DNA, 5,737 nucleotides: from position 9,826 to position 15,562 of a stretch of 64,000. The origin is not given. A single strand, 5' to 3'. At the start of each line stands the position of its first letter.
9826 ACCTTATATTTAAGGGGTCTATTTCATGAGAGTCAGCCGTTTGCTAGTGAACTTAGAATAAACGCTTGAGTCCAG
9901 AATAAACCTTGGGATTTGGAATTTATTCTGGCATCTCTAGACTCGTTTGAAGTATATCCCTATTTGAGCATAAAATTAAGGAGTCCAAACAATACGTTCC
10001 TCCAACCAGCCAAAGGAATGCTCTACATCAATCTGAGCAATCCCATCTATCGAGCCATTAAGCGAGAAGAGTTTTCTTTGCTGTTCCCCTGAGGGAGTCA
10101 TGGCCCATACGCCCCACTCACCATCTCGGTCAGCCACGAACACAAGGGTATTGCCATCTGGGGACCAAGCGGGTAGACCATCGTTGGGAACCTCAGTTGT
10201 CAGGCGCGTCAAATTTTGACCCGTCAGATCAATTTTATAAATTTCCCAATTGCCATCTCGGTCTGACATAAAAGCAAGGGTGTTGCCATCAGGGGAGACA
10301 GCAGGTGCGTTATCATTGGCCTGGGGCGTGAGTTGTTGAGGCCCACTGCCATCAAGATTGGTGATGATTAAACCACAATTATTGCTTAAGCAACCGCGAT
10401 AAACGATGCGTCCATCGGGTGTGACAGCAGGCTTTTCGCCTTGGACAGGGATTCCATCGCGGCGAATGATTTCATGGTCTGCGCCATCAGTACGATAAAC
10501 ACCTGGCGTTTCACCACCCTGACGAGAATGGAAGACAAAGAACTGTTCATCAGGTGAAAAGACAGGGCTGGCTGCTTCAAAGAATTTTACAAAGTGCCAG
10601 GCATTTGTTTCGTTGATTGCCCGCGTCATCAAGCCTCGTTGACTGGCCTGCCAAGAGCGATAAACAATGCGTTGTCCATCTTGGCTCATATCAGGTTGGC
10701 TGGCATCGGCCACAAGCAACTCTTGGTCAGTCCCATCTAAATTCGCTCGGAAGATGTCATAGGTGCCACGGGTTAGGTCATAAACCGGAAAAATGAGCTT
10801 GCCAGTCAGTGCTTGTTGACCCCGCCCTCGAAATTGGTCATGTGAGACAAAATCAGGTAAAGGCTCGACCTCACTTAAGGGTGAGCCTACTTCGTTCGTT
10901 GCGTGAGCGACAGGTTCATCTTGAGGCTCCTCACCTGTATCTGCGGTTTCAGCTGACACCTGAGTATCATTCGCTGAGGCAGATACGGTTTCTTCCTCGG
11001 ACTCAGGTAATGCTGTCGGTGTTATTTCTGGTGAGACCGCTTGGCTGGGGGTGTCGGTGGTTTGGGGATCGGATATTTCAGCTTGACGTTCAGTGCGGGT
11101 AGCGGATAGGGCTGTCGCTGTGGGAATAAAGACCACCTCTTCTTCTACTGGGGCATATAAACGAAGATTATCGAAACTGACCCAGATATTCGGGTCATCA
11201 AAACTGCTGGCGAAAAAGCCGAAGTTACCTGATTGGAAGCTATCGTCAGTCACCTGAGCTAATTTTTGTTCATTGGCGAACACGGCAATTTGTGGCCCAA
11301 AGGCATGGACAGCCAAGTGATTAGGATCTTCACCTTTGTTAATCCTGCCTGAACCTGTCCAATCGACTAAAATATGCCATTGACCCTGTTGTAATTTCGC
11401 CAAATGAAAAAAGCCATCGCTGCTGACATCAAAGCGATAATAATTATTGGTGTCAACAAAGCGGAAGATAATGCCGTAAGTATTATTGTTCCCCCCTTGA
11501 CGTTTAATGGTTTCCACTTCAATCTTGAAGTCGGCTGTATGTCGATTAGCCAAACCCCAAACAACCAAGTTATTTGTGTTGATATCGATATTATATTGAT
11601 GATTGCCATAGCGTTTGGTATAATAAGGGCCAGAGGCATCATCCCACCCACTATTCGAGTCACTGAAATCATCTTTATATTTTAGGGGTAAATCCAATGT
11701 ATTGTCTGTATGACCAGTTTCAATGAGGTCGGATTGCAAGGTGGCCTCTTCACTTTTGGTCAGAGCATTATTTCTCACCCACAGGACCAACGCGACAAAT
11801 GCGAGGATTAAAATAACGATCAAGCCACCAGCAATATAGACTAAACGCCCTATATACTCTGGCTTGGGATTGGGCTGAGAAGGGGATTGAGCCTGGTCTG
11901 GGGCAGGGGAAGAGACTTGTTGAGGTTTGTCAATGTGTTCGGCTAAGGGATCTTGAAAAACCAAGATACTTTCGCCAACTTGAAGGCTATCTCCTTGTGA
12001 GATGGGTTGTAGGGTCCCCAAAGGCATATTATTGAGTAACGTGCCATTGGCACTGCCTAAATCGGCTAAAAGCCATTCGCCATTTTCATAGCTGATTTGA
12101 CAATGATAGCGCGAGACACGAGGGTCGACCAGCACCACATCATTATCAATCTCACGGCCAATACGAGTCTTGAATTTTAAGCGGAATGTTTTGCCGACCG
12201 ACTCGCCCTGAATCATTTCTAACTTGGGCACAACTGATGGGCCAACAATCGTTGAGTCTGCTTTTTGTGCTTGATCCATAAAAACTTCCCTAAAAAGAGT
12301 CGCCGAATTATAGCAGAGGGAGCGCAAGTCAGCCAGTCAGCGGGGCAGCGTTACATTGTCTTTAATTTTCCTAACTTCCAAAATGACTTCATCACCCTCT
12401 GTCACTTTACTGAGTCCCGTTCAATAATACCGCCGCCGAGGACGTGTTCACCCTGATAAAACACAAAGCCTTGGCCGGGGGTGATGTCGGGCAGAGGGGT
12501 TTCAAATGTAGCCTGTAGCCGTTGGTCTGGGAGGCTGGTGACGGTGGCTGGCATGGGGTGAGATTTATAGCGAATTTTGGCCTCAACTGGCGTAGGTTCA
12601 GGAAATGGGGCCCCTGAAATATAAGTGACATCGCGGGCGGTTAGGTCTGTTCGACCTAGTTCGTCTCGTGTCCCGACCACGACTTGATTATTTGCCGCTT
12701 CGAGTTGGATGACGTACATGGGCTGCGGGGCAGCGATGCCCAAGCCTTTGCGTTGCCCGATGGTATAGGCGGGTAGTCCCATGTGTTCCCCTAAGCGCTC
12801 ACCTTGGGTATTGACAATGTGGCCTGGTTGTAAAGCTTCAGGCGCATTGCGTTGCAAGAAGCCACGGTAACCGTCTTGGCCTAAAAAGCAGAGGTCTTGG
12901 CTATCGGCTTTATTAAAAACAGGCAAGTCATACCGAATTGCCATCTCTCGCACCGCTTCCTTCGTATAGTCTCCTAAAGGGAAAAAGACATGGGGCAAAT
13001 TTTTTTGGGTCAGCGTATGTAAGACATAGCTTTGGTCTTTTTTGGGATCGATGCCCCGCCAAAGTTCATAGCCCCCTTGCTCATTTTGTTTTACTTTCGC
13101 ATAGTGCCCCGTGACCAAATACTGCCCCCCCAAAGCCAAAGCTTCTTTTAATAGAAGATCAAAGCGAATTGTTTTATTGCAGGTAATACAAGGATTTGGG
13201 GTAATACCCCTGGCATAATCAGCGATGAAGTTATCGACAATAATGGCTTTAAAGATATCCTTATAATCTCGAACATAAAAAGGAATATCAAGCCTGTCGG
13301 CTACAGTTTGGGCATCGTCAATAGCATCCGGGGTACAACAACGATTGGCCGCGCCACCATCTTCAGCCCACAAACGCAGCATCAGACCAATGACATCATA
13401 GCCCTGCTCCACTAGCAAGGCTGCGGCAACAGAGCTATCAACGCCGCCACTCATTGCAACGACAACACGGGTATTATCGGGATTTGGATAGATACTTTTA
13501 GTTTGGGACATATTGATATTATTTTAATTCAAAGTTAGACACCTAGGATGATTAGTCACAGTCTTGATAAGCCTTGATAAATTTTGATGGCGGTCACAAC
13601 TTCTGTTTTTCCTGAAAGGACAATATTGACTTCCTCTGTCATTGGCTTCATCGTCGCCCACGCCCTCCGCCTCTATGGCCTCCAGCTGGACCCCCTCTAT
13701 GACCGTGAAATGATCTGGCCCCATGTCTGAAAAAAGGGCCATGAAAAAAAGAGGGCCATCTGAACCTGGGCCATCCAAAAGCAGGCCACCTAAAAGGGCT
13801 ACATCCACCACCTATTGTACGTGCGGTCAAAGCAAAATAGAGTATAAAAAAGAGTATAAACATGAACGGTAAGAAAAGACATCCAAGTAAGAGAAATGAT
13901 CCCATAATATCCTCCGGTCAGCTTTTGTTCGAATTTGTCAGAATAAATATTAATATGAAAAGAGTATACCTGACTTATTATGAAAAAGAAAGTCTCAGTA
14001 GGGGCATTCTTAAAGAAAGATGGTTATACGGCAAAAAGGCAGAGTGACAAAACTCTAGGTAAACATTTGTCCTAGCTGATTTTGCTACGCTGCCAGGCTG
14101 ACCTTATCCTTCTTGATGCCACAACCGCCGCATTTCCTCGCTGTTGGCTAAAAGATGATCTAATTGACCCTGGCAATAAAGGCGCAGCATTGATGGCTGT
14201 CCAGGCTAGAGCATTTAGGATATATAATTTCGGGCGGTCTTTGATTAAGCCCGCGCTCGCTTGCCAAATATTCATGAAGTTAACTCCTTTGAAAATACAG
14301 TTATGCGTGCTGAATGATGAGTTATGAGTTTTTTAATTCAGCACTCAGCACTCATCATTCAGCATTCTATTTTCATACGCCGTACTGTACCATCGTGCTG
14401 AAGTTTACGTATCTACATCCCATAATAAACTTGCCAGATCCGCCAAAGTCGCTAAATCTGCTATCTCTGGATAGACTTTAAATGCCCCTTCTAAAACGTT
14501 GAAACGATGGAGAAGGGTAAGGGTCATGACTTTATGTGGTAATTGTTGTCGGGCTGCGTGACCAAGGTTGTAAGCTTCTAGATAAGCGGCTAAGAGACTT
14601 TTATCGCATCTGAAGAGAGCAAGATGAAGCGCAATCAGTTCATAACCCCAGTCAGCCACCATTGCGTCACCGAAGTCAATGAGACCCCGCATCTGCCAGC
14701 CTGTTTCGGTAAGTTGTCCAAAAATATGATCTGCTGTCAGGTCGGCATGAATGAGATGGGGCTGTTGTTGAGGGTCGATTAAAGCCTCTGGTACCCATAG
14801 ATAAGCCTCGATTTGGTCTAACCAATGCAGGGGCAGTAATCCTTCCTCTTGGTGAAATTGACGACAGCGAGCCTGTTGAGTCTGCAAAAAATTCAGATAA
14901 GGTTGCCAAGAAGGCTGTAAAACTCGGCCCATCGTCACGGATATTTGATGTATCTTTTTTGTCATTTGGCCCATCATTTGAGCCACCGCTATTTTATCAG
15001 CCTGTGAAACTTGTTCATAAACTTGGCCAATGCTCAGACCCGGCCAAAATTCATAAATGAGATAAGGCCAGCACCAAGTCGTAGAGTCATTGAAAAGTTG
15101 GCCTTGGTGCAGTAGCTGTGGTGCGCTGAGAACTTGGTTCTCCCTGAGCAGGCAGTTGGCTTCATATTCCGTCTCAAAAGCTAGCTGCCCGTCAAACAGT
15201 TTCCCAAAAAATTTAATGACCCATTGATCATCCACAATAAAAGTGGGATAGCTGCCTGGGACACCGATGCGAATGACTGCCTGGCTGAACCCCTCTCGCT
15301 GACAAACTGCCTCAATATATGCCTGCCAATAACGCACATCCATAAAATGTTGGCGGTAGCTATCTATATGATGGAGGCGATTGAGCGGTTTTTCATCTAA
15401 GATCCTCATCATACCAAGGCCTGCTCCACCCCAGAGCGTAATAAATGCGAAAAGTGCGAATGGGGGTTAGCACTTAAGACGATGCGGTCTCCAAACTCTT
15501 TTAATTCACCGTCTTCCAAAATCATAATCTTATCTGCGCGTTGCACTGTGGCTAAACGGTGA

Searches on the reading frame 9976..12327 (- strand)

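Call 52: search_protein_families(library=ncbifam, proteins=[window:9976-12327:-], max_evalue=1e-10)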
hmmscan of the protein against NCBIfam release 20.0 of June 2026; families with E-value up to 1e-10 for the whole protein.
window:9976-12327:- (783 aa): 5 families
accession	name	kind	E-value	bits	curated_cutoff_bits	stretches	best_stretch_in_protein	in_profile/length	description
TIGR02800.1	propeller_TolB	equivalog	3e-33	115.4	343.15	1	632-753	195-318/418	Tol-Pal system beta propeller repeat protein TolB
NF049868.1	FhaB_Rv0019c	equivalog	2.5e-15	56.9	125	1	32-122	65-156/158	FHA domain-containing protein FhaB/FipA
TIGR03354.1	VI_FHA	hypoth_equivalog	9.2e-15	55.4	120.25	1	53-151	25-130/420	type VI secretion system-associated FHA domain protein TagH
NF002183.0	PRK01029.1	equivalog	5.8e-13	48.7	405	0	671-742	282-355/429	Tol-Pal system protein TolB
NF041660.2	oxygluDhInhib_OdhI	equivalog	7.5e-11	42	200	0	40-124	43-127/130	oxoglutarate dehydrogenase inhibitor Odhl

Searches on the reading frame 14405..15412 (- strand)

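Call 70: search_protein_families(library=pfam, proteins=[window:14405-15412:-], max_evalue=0.00001)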
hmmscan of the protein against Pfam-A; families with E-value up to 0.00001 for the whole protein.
window:14405-15412:- (335 aa): 1 family
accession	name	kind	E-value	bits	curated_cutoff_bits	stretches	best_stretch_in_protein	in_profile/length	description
PF01636.29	APH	-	1e-19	71.7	23.2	1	59-288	15-236/239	Phosphotransferase enzyme family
